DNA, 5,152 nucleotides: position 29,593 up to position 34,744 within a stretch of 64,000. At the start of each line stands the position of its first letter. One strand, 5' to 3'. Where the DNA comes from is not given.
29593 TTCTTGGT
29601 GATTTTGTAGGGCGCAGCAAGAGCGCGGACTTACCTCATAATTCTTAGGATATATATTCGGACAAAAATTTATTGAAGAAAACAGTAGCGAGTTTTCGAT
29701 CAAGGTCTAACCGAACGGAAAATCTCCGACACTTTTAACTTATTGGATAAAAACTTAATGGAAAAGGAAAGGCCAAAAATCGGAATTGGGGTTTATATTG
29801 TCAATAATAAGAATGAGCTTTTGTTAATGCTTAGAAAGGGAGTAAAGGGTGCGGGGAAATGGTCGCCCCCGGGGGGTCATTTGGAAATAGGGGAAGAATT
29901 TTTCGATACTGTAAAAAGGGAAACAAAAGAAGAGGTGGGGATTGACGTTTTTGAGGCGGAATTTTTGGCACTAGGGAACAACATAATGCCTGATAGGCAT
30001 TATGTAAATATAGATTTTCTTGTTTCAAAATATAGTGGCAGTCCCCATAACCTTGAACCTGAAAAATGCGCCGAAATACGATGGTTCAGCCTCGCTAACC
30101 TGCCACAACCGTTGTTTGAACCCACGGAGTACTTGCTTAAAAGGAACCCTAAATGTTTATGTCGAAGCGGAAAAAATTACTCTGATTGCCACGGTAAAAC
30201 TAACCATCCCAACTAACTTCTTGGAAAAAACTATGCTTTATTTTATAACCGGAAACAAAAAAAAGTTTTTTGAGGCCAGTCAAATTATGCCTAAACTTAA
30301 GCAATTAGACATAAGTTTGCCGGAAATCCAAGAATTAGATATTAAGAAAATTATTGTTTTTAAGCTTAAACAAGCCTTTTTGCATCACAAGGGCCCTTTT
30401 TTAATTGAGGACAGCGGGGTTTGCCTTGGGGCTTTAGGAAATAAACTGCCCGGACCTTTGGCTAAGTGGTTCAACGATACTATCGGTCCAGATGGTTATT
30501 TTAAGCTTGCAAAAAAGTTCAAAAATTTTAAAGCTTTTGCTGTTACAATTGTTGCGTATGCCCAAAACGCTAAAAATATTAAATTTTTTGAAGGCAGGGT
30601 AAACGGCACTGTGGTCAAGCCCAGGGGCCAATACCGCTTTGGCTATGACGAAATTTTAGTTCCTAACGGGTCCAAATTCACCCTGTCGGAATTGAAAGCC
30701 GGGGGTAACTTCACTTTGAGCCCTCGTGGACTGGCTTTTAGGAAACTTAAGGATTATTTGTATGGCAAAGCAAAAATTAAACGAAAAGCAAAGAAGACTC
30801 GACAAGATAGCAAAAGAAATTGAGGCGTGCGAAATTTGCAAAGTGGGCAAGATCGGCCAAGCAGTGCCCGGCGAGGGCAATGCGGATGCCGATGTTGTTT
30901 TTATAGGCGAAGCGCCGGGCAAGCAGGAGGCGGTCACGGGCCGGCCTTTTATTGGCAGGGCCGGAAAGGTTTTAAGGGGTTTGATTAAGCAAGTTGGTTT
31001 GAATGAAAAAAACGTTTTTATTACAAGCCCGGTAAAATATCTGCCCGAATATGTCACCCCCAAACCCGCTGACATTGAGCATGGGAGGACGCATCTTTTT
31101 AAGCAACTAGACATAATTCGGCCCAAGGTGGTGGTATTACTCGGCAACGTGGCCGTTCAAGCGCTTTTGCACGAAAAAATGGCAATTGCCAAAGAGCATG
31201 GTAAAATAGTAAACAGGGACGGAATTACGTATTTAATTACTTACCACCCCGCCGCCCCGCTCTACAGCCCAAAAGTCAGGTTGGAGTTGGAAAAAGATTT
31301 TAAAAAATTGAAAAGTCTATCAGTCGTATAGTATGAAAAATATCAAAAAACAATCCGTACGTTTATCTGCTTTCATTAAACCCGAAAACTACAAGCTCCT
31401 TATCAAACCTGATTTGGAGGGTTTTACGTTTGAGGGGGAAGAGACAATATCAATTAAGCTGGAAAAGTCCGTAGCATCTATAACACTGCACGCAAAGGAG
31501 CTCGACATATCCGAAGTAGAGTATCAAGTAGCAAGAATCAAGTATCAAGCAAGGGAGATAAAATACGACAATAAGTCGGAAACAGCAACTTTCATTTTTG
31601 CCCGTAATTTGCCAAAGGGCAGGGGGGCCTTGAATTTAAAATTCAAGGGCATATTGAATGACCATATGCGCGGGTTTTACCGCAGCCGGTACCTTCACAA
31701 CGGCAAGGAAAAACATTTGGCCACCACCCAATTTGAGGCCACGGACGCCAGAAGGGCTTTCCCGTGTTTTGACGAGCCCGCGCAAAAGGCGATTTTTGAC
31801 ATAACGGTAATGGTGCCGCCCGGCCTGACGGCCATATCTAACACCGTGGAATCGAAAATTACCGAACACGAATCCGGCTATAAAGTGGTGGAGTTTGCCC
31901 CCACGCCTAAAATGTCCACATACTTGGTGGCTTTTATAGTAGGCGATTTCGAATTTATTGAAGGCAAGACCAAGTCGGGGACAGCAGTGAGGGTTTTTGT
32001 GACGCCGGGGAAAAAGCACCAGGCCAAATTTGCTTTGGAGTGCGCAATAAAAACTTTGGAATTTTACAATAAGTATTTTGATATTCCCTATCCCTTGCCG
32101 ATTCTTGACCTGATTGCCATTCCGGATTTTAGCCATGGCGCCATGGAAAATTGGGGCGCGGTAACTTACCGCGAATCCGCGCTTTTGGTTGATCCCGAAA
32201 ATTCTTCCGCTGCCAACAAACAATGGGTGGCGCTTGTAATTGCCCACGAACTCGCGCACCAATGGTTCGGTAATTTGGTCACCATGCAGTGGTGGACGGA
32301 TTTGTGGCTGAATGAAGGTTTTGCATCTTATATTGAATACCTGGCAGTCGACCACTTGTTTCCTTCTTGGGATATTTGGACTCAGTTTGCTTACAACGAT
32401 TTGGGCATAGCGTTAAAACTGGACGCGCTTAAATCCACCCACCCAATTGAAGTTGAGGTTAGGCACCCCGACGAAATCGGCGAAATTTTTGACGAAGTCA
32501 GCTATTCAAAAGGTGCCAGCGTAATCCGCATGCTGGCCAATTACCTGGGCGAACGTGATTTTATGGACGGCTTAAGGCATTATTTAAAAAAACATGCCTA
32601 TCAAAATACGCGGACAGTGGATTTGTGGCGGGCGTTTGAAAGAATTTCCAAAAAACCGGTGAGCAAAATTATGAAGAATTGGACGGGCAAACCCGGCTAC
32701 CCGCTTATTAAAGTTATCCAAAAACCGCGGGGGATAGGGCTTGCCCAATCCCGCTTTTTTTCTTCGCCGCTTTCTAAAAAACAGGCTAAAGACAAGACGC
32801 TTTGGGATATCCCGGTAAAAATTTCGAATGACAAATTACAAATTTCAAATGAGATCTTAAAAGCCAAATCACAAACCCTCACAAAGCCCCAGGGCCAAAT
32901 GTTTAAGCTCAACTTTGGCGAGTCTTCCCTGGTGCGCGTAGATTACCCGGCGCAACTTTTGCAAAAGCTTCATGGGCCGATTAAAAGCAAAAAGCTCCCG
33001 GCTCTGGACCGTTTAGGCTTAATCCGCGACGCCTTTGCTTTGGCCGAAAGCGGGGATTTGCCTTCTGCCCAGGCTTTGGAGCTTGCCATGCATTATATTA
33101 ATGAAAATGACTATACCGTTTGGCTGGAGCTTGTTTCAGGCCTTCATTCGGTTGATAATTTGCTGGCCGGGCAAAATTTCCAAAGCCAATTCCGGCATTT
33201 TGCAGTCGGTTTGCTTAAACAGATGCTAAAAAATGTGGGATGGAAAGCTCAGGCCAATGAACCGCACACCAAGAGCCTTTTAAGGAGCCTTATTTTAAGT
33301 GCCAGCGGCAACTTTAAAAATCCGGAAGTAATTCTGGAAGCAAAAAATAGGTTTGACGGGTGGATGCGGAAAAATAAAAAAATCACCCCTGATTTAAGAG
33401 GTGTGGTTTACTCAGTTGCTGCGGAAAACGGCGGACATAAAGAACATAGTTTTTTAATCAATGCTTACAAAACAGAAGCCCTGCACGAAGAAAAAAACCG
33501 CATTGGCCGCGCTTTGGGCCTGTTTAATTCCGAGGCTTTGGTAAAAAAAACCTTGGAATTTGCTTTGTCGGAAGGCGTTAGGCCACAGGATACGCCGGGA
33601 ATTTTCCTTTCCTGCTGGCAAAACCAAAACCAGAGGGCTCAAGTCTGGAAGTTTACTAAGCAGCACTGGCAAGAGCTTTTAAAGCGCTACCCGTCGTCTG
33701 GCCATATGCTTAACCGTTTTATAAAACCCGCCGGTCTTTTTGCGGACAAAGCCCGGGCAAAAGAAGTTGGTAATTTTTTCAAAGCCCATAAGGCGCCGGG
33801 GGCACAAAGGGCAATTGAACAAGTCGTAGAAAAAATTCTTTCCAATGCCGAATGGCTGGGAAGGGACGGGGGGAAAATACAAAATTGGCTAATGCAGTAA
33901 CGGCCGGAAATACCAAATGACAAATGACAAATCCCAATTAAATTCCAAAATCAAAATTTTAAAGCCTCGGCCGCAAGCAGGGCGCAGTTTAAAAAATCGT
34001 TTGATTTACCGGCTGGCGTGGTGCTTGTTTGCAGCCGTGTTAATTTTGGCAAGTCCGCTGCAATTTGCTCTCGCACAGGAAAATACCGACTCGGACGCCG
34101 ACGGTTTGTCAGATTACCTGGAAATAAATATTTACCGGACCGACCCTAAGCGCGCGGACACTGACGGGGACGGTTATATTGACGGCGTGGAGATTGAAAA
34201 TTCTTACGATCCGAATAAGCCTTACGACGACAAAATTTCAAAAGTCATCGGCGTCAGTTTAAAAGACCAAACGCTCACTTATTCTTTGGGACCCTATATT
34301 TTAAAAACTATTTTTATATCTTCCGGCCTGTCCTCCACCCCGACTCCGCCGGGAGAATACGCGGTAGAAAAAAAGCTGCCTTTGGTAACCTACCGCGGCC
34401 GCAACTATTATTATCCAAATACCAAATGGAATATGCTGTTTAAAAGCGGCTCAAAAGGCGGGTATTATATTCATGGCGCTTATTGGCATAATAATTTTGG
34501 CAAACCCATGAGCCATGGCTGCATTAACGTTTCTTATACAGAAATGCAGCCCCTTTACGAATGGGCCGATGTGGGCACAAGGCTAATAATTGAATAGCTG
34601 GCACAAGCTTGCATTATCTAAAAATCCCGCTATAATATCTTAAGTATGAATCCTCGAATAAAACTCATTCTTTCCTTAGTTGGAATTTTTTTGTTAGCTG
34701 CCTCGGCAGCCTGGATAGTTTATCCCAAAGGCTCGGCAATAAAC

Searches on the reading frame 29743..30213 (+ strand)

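Call 10: search_protein_families(library=pfam, proteins=[window:29743-30213:+], max_evalue=0.01)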
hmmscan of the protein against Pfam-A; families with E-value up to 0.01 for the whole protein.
window:29743-30213:+ (157 aa): 2 families
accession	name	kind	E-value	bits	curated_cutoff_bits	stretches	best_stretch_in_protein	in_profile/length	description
PF00293.34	NUDIX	-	5.3e-19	69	21.1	1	12-124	3-123/134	NUDIX domain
PF02810.21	SEC-C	-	0.0012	19.1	20.4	1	134-152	1-19/19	SEC-C motif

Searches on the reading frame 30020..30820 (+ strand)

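Call 10: search_protein_families(library=pfam, proteins=[window:30020-30820:+], max_evalue=0.01)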
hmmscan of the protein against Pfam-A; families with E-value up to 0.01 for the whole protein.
window:30020-30820:+ (267 aa): 1 family
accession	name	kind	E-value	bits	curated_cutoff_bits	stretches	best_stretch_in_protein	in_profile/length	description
PF01725.21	Ham1p_like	-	1.7e-31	110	22.5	1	73-246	1-186/186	Ham1 family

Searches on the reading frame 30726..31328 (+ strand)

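Call 10: search_protein_families(library=pfam, proteins=[window:30726-31328:+], max_evalue=0.01)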
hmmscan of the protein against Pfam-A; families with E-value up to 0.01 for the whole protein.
window:30726-31328:+ (201 aa): 2 families
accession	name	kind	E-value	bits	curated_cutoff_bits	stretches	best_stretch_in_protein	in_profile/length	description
PF03167.25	UDG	-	1.6e-31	109.7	24.3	1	48-183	1-126/141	Uracil DNA glycosylase superfamily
PF02350.25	Epimerase_2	-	0.0071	15.7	30.6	1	131-197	142-212/347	UDP-N-acetylglucosamine 2-epimerase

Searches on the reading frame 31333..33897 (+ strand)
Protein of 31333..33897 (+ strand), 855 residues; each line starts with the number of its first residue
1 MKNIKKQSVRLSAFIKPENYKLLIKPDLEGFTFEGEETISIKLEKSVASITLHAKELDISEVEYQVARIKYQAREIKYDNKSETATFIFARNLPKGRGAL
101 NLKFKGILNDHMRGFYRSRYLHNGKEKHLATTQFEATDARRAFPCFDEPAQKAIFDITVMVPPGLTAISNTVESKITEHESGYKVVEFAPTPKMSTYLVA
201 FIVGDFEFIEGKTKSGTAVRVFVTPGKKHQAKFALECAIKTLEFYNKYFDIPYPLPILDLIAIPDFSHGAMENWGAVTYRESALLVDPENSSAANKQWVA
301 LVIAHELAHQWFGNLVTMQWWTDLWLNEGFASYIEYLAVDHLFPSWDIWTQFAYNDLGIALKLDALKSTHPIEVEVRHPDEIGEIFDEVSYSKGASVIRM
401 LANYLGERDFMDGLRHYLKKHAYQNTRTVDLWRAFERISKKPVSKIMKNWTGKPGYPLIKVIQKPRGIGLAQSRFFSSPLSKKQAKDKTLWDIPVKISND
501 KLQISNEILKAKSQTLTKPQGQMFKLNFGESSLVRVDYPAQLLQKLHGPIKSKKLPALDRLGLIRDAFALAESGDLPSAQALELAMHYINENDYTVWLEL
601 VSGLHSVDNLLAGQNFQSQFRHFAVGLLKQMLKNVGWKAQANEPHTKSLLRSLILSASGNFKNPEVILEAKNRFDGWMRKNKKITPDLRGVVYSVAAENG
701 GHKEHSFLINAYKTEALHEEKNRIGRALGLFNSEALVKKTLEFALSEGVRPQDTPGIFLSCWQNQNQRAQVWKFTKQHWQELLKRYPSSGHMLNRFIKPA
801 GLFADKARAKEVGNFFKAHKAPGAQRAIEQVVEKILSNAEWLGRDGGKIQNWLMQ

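Call 8: search_protein_families(library=pfam, proteins=[window:31333-33897:+], max_evalue=0.001)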
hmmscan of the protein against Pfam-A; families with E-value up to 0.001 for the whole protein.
window:31333-33897:+ (855 aa): 3 families
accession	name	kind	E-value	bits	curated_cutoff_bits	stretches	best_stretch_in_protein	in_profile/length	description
PF01433.26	Peptidase_M1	-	2.9e-92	308.6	27.7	1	233-450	1-218/218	Peptidase family M1 domain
PF11838.14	ERAP1_C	-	4.4e-81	273.2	38.2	1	524-835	2-316/318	ERAP1-like C-terminal domain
PF17900.6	Peptidase_M1_N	-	2.4e-52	178.2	25.8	1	16-198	1-186/186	Peptidase M1 N-terminal domain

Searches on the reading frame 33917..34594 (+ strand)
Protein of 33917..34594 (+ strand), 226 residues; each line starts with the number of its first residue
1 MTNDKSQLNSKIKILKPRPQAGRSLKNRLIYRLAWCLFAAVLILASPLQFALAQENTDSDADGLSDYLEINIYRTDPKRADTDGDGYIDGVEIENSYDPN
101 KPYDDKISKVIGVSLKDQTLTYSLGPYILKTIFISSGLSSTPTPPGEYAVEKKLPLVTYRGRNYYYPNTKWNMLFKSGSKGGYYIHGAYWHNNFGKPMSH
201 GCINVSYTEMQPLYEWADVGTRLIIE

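Call 10: search_protein_families(library=pfam, proteins=[window:33917-34594:+], max_evalue=0.01)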
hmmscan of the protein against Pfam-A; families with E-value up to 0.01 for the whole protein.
window:33917-34594:+ (226 aa): 2 families
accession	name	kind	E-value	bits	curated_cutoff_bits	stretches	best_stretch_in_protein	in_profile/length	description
PF03734.19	YkuD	-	2.4e-17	64.3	23.4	1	109-225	2-146/146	L,D-transpeptidase catalytic domain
PF18884.5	TSP3_bac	-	7.9e-08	32.4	25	1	58-79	1-21/22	Bacterial TSP3 repeat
